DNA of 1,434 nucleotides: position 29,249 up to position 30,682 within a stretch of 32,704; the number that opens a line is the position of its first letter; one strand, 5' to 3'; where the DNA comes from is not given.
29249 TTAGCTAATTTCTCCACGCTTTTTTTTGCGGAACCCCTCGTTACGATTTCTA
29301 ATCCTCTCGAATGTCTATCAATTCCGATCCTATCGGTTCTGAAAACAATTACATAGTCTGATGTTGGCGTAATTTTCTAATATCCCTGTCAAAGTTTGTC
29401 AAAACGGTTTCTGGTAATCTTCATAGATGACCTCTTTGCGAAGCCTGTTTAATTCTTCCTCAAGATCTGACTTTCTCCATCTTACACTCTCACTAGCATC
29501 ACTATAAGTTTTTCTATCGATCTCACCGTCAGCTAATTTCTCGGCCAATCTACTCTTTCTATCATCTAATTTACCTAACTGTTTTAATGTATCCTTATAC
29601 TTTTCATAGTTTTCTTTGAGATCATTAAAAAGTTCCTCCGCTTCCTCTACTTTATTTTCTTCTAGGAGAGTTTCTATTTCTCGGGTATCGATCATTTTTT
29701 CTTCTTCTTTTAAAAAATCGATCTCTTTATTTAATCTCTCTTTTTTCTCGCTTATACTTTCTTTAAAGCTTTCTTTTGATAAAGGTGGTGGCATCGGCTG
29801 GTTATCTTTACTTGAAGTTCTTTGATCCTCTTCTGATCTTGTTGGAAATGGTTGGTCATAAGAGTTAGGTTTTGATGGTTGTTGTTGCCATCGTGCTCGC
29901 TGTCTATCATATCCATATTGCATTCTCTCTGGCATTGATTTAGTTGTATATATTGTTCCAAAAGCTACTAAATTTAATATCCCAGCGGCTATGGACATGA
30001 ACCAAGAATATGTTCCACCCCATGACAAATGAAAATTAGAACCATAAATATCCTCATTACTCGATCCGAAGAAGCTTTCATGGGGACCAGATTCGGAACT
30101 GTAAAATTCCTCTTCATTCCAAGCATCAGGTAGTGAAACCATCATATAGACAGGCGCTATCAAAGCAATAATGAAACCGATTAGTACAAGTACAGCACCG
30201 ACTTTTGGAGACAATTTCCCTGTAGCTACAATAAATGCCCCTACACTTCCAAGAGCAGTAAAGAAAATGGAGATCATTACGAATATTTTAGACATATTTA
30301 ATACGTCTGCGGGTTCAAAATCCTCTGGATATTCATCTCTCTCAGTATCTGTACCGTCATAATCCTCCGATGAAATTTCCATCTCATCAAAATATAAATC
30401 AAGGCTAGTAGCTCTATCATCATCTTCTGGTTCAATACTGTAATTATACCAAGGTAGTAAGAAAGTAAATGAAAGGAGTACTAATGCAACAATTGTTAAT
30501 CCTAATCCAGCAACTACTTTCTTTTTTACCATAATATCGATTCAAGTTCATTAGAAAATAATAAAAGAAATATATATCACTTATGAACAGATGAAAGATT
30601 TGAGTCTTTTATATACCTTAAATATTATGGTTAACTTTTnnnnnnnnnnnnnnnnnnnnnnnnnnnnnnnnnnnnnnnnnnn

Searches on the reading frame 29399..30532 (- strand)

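Call 60: search_protein_families(library=pfam, proteins=[window:29399-30532:-], max_evalue=0.01)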
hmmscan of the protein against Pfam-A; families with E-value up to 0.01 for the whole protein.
window:29399-30532:- (377 aa): 1 family
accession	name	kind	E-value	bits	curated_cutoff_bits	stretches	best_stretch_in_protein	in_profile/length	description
PF12698.13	ABC2_membrane_3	-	0.0096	15.5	31.6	1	10-135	212-293/347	ABC-2 family transporter protein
